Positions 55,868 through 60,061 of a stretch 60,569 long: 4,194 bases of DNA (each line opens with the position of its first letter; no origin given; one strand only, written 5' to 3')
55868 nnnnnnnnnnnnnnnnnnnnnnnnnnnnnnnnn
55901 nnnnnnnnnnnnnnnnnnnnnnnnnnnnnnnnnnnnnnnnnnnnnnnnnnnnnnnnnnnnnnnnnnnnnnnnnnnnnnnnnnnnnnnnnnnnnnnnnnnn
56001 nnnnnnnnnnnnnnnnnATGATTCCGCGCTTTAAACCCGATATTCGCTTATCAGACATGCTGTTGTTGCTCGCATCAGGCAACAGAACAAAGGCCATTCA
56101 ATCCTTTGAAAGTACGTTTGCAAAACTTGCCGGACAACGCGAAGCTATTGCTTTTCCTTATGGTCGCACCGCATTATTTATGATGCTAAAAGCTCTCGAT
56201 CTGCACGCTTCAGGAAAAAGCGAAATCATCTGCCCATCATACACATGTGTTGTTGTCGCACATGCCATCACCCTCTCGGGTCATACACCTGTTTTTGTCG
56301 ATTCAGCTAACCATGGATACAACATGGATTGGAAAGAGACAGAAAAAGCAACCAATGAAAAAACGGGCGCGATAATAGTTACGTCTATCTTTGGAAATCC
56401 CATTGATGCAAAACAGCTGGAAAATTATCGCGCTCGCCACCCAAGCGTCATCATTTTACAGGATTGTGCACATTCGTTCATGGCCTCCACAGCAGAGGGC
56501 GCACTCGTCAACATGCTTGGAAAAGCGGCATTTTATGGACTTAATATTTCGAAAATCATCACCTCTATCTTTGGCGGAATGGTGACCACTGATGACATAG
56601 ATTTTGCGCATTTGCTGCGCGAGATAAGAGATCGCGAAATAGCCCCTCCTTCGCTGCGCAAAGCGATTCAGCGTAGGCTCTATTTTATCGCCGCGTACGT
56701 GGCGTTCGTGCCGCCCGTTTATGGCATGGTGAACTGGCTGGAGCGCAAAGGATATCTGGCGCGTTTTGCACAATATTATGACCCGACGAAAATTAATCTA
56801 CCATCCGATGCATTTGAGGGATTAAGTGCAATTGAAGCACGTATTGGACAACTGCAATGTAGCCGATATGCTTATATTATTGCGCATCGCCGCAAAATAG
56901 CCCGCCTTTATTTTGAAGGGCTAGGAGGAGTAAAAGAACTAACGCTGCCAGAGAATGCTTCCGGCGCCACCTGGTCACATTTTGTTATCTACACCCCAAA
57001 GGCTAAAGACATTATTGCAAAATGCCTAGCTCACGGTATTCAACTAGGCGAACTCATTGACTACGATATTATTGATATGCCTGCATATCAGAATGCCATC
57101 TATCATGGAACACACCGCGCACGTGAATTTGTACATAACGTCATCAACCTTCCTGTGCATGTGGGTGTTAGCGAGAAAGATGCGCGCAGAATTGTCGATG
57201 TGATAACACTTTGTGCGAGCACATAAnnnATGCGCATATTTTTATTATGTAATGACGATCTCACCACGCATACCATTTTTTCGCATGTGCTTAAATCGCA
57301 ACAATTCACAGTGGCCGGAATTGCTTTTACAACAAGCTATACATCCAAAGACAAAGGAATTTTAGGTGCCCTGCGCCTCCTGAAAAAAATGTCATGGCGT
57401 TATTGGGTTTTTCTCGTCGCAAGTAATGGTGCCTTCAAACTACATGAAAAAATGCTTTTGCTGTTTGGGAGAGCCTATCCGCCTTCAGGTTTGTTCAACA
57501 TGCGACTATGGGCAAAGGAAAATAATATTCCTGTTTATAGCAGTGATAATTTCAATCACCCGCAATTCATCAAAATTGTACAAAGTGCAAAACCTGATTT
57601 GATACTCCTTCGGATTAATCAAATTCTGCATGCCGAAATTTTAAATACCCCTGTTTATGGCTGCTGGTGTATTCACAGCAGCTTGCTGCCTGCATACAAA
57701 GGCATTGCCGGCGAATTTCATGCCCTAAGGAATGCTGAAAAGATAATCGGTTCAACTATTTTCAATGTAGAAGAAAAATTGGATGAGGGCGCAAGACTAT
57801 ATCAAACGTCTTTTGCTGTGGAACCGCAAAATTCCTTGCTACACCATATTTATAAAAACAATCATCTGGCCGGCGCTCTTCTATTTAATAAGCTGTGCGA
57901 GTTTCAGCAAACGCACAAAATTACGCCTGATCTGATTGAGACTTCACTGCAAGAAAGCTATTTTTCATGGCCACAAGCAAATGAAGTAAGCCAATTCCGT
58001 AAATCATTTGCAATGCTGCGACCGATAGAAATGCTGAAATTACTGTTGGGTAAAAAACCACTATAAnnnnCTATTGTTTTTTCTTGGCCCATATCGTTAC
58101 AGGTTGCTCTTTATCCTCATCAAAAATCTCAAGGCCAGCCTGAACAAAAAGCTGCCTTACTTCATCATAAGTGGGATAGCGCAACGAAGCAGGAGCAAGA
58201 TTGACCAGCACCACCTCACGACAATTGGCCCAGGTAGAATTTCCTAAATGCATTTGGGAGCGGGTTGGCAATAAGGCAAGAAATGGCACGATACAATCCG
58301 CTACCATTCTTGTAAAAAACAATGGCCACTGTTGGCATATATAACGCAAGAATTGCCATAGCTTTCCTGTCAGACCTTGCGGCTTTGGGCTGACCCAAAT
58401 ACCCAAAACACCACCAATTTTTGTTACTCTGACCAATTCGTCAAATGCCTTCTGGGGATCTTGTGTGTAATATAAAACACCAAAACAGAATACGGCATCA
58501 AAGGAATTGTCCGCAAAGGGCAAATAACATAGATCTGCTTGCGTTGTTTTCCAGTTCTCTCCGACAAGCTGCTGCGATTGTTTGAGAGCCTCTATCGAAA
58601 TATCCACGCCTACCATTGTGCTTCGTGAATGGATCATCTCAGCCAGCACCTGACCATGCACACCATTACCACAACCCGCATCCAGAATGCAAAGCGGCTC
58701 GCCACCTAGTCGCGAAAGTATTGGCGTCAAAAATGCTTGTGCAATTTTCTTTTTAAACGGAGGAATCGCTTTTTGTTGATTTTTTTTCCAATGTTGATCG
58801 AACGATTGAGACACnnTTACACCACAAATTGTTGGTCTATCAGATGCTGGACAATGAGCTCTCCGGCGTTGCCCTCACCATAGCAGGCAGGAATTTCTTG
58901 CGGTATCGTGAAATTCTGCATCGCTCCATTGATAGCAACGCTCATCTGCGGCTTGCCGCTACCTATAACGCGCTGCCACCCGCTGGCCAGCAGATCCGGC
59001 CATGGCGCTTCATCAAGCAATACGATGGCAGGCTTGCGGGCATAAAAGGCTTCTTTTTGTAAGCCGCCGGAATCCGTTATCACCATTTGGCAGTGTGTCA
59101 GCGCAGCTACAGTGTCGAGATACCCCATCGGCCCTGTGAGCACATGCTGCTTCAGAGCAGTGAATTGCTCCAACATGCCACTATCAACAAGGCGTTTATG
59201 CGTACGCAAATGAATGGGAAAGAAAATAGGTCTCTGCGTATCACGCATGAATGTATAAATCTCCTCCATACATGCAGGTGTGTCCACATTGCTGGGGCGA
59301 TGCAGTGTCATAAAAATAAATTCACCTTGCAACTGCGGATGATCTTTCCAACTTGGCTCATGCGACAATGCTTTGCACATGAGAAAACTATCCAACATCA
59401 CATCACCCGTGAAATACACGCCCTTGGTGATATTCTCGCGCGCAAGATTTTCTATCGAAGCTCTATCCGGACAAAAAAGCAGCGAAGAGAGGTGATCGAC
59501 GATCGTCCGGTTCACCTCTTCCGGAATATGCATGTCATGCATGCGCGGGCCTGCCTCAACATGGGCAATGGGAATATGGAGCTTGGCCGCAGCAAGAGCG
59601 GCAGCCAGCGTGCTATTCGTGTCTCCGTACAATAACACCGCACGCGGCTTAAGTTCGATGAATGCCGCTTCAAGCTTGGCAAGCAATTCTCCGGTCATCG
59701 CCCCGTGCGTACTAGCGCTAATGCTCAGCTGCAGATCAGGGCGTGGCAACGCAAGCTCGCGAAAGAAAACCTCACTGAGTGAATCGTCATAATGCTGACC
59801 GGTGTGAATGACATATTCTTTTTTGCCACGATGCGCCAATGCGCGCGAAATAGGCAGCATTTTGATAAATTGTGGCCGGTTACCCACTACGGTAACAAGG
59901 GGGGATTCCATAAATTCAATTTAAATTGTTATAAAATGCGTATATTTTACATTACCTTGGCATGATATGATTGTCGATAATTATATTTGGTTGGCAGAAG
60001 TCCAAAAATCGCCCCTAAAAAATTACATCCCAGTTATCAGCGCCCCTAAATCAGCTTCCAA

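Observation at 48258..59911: AT-rich, translationally coupled glycan locus with Arn/Lgm/Flm-like logic plus unusual tailoring enzymes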

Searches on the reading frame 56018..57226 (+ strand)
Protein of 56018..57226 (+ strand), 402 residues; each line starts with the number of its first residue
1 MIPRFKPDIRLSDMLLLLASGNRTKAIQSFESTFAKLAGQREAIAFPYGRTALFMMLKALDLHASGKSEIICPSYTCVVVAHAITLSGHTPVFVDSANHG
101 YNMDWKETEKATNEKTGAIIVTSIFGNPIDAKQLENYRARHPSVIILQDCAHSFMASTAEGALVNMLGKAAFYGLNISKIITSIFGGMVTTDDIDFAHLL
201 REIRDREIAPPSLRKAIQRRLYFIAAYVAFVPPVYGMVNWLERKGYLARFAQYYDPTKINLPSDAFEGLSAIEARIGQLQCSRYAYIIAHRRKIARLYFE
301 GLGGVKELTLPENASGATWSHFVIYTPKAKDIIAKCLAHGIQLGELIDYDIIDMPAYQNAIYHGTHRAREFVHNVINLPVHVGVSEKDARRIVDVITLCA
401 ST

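Call 5: search_protein_families(library=pfam, proteins=[window:56018-57226:+], max_evalue=0.01)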
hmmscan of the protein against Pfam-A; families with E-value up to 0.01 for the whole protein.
window:56018-57226:+ (402 aa): 2 families
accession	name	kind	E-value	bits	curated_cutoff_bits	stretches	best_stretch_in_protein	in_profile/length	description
PF01041.23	DegT_DnrJ_EryC1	-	5.4e-46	157.9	19.8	2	25-206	24-201/360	DegT/DnrJ/EryC1/StrS aminotransferase family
PF00206.25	Lyase_1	-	0.0074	16.2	27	0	54-182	136-264/312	Lyase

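Call 6: search_protein_families(library=ncbifam, proteins=[window:56018-57226:+], max_evalue=0.01)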
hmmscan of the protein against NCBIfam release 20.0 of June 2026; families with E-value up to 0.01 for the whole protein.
window:56018-57226:+ (402 aa): 9 families
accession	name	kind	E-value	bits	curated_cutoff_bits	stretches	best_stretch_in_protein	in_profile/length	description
TIGR04427.1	PLP_DesI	equivalog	3.9e-31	108.5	650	2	26-205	53-226/390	dTDP-4-dehydro-6-deoxyglucose aminotransferase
TIGR03588.1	PseC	equivalog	4.6e-31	108.1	423.5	2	25-208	30-215/380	UDP-4-amino-4,6-dideoxy-N-acetyl-beta-L-altrosamine transaminase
TIGR04181.1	NHT_00031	hypoth_equivalog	3.8e-28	98.4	420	2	26-201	31-218/359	LegC family aminotransferase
NF008658.2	PRK11658.1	equivalog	2.5e-24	85.6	631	1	27-204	35-207/379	UDP-4-amino-4-deoxy-L-arabinose aminotransferase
NF008687.0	PRK11706.1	equivalog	7.6e-19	67.7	375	1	38-204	44-206/375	dTDP-4-amino-4,6-dideoxygalactose transaminase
NF011936.0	PRK15407.1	equivalog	3.4e-18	65.5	423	1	26-205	66-249/440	lipopolysaccharide biosynthesis protein RfbH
TIGR02379.1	ECA_wecE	subfamily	1.9e-15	56.5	434.85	1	39-200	45-203/376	dTDP-4-amino-4,6-dideoxy-D-glucose transaminase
NF006569.0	PRK09082.1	subfamily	0.00032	19.9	420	1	51-123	102-171/386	methionine aminotransferase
NF005817.0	PRK07683.1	equivalog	0.00037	19.3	575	1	67-123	113-169/387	aminotransferase A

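Call 69: search_solved_structures(query=window:56018-57226:+, max_evalue=0.00001)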
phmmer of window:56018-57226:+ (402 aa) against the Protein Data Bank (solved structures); distinct sequences matched with E-value up to 0.00001: 50.
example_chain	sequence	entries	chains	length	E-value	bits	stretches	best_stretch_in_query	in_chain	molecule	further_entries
3bn1_A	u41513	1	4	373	3.2e-24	88.8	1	26-210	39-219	Perosamine synthetase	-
3dr7_A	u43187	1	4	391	3.9e-24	88.5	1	26-210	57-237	Putative perosamine synthetase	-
3dr4_A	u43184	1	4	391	2.7e-23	85.7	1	26-210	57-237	Putative perosamine synthetase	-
7b0m_AAA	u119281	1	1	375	1.8e-22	83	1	27-199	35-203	Sugar aminotransferase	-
3frk_A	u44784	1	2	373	7.9e-22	80.9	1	28-203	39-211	QdtB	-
2po3_A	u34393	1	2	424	2.2e-20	76.1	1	24-204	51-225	4-dehydrase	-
7b0d_A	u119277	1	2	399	8.9e-20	74.1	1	26-205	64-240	Glutamine--scyllo-inositol transaminase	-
5u1z_A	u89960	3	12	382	4.6e-18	68.5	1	25-203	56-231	Putative aminotransferase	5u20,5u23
7n63_A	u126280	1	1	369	8.9e-18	67.5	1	4-205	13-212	Putative aminotransferase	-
5u21_A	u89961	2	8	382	1.4e-17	66.9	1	25-203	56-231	Putative aminotransferase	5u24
4lc3_A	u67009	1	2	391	5.9e-17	64.8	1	26-204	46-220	Putative UDP-4-amino-4-deoxy-l-arabinose--oxoglutarate aminotransferase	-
2oga_A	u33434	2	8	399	3.2e-16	62.4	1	26-205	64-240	Transaminase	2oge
8sng_A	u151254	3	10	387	5.2e-16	61.7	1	26-205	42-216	UDP-4-amino-4-deoxy-L-arabinose--oxoglutarate aminotransferase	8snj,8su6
2fn6_A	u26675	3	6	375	2.6e-14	56.1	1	27-203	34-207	AMINOTRANSFERASE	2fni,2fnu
3uwc_A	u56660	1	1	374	1.9e-13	53.3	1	26-206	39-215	Nucleotide-sugar aminotransferase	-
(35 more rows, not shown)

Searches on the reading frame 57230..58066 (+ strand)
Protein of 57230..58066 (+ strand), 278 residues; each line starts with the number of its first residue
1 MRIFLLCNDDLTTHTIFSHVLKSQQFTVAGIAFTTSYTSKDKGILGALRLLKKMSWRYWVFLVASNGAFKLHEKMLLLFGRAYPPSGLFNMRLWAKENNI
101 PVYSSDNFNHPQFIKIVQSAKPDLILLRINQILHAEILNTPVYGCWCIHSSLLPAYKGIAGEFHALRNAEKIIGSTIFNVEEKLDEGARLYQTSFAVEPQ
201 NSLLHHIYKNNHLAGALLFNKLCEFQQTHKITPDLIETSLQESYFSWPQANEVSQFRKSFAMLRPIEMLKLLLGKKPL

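Call 5: search_protein_families(library=pfam, proteins=[window:57230-58066:+], max_evalue=0.01)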
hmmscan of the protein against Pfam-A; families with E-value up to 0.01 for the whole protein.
window:57230-58066:+ (278 aa): 1 family
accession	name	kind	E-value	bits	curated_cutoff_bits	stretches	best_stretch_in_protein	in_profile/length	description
PF00551.24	Formyl_trans_N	-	4e-17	63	26.1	1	98-203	60-162/181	Formyl transferase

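Call 6: search_protein_families(library=ncbifam, proteins=[window:57230-58066:+], max_evalue=0.01)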
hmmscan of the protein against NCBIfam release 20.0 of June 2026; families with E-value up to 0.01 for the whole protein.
window:57230-58066:+ (278 aa): 6 families
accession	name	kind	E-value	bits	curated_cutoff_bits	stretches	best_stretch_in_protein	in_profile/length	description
NF005998.1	PRK08125.1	equivalog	3.5e-20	71.9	777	1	95-232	49-187/649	bifunctional UDP-4-amino-4-deoxy-L-arabinose formyltransferase/UDP-glucuronic acid oxidase ArnA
TIGR00460.1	fmt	equivalog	2.2e-16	59.9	201.5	1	94-210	52-168/315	methionyl-tRNA formyltransferase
NF005414.0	PRK06988.1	equivalog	6.6e-15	54.9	316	1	94-223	50-180/311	formyltransferase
TIGR00639.1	PurN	equivalog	5.3e-10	39.1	150.1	1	111-202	69-161/192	phosphoribosylglycinamide formyltransferase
NF004684.0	PRK06027.1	subfamily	2e-09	37.6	223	1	111-199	155-244/286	formyltetrahydrofolate deformylase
TIGR00655.1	PurU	equivalog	8e-08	32.2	285.95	1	113-202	152-242/280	formyltetrahydrofolate deformylase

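Call 68: search_solved_structures(query=window:57230-58066:+, max_evalue=0.001)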
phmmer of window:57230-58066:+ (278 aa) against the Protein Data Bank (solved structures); distinct sequences matched with E-value up to 0.001: 30.
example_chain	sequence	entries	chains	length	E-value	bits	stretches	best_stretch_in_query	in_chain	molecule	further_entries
6pih_A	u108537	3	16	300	1.6e-14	57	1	94-221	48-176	Bifunctional polymyxin resistance protein ArnA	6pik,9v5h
1yrw_A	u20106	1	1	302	1.6e-14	57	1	94-221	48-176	protein ArnA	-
2bln_A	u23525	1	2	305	1.7e-14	56.9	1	94-220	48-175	PROTEIN YFBG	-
5j63_A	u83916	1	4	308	1.7e-14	56.9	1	94-220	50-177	Bifunctional polymyxin resistance protein ArnA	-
1z7e_A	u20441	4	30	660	7e-14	54.9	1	94-220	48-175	protein ArnA | Bifunctional polymyxin resistance protein ArnA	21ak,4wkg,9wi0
4iqf_A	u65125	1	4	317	1e-11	47.8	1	92-233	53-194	Methionyl-tRNA formyltransferase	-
8gjh_A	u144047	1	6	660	1.8e-11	46.9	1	93-206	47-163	Bifunctional polymyxin resistance protein ArnA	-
3q0i_A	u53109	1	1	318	8.3e-09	38.2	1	92-202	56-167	Methionyl-tRNA formyltransferase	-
3r8x_A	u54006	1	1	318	1.8e-08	37.2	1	91-202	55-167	Methionyl-tRNA formyltransferase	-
1fmt_A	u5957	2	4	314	7.9e-07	31.7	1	91-200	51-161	METHIONYL-TRNA FMET FORMYLTRANSFERASE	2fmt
4lxq_A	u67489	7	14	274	1.2e-05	27.9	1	127-256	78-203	WlaRD, a sugar 3N-formyl transferase | WlaRD a sugar 3N formyltransferase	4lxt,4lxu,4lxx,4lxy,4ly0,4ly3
4qpc_A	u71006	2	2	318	1.4e-05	27.7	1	126-210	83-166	10-formyltetrahydrofolate dehydrogenase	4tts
4qpd_A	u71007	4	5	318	1.4e-05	27.7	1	126-210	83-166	10-formyltetrahydrofolate dehydrogenase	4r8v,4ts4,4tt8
5uai_A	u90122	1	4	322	2.2e-05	27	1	93-197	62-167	Methionyl-tRNA formyltransferase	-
1s3i_A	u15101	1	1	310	2.3e-05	27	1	111-203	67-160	10-formyltetrahydrofolate dehydrogenase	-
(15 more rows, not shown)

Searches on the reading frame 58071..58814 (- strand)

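Call 5: search_protein_families(library=pfam, proteins=[window:58071-58814:-], max_evalue=0.01)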
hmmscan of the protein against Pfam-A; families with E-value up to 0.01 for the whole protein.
window:58071-58814:- (247 aa): 12 families
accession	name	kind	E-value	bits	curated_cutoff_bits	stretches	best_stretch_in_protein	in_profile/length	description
PF08241.18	Methyltransf_11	-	2.5e-22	79.8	21.2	1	44-137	1-93/95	Methyltransferase domain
PF13649.12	Methyltransf_25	-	5.7e-20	72.2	27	1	43-135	1-97/97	Methyltransferase domain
PF13847.12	Methyltransf_31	-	1.4e-18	67.4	27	1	43-137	7-107/145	Methyltransferase domain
PF08242.18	Methyltransf_12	-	6.7e-14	52.8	30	1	44-137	1-98/98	Methyltransferase domain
PF01209.24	Ubie_methyltran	-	4.7e-11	42.9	20.1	1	39-140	47-152/233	ubiE/COQ5 methyltransferase family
PF13489.12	Methyltransf_23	-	4.7e-10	39.9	27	1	26-139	6-116/164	Methyltransferase domain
PF08003.17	Methyltransf_9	-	2e-06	27.5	23.8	1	42-135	118-213/315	Protein of unknown function (DUF1698)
PF07021.18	MetW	-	2e-05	24.7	21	1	43-132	17-103/193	Methionine biosynthesis protein MetW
PF05401.17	NodS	-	3.9e-05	24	24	1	33-122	37-124/201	Nodulation protein S (NodS)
PF05175.20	MTS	-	0.00015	21.9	23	1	42-108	34-102/170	Methyltransferase small domain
PF05148.21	Methyltransf_8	-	0.0011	19.3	27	1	79-139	97-156/219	Hypothetical methyltransferase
PF01135.25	PCMT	-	0.0021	18.3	20.3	1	43-84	77-118/210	Protein-L-isoaspartate(D-aspartate) O-methyltransferase (PCMT)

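Call 6: search_protein_families(library=ncbifam, proteins=[window:58071-58814:-], max_evalue=0.01)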
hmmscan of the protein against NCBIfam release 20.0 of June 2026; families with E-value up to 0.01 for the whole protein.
window:58071-58814:- (247 aa): 39 families (the best 25 are shown)
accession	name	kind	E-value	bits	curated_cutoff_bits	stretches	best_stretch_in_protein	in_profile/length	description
NF045667.1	MTase_DVU1556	equivalog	6.5e-17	61.7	155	1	42-139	25-119/213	DVU_1556 family methyltransferase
TIGR02072.1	BioC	equivalog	7.6e-15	55.4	184.95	1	22-137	17-130/244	malonyl-ACP O-methyltransferase BioC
NF047649.1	MTase_UXPK_star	exception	1.2e-14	54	460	1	42-137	80-179/283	methyltransferase/UXPK-star double selenoprotein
NF001244.0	PRK00216.1-5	equivalog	2.4e-13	49.9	216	1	1-141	28-155/236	bifunctional demethylmenaquinone methyltransferase/2-methoxy-6-polyprenyl-1,4-benzoquinol methylase UbiE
TIGR01934.1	MenG_MenH_UbiE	subfamily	4.4e-12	45.8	158.35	1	39-146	39-148/223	ubiquinone/menaquinone biosynthesis methyltransferase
NF041537.1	ArsM_AhpD_UU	exception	1.2e-11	44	510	1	43-138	80-179/345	arsenite methyltransferase/AhpD domain selenoprotein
NF001241.0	PRK00216.1-2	equivalog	2.4e-11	43.7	327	1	43-139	55-147/231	demethylmenaquinone methyltransferase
NF041536.1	ArsM_DUF2284_UU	exception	7.3e-11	41.1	575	1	43-137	80-178/459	arsenite methyltransferase/DUF2284 domain selenoprotein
NF011650.0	PRK15068.1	equivalog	1.3e-10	40.6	209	1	31-137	116-223/324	tRNA 5-methoxyuridine(34)/uridine 5-oxyacetic acid(34) synthase CmoB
NF008300.0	PRK11088.1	equivalog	2.2e-09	37.2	303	1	33-147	79-186/272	23S rRNA (guanine(745)-N(1))-methyltransferase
NF007610.0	PRK10258.1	equivalog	2.2e-09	37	342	1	41-137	44-136/251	malonyl-ACP O-methyltransferase BioC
NF001243.0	PRK00216.1-4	equivalog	4.1e-09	36.1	235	1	43-146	51-158/237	demethylmenaquinone methyltransferase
TIGR00452.1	TIGR00452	equivalog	2.6e-08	33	275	1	42-137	120-217/316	tRNA 5-methoxyuridine(34)/uridine 5-oxyacetic acid(34) synthase CmoB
NF040539.1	AST_met_ArsM_2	exception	3.6e-08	33.6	240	1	42-137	59-161/262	putative arsinothricin biosynthesis methyltransferase ArsM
TIGR02752.1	MenG_heptapren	equivalog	4.7e-08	32.8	419.85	1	43-146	49-156/231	demethylmenaquinone methyltransferase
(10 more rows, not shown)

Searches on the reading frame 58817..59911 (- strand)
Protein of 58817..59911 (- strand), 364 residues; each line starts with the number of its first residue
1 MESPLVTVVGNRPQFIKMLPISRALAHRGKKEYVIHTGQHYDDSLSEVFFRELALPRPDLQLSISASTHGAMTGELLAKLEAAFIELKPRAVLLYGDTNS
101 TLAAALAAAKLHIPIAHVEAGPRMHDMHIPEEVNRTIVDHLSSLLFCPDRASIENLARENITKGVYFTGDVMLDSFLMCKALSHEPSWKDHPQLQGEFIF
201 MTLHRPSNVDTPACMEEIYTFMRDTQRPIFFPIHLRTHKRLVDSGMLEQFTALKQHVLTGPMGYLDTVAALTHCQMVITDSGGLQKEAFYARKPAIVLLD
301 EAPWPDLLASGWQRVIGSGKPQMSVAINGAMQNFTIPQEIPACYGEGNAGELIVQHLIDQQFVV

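Call 5: search_protein_families(library=pfam, proteins=[window:58817-59911:-], max_evalue=0.01)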
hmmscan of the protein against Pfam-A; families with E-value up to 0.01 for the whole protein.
window:58817-59911:- (364 aa): 1 family
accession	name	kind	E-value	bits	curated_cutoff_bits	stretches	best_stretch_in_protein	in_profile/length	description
PF02350.25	Epimerase_2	-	3.3e-84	283.1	30.6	1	27-357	5-346/347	UDP-N-acetylglucosamine 2-epimerase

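Call 6: search_protein_families(library=ncbifam, proteins=[window:58817-59911:-], max_evalue=0.01)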
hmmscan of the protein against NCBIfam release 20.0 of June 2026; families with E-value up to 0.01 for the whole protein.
window:58817-59911:- (364 aa): 2 families
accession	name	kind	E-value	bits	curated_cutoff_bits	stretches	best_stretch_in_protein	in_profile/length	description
TIGR00236.1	wecB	equivalog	1.3e-75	254.9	210.15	1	5-358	3-363/366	non-hydrolyzing UDP-N-acetylglucosamine 2-epimerase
TIGR03568.1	NeuC_NnaA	equivalog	3.3e-12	46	235.9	1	7-214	5-218/365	UDP-N-acetylglucosamine 2-epimerase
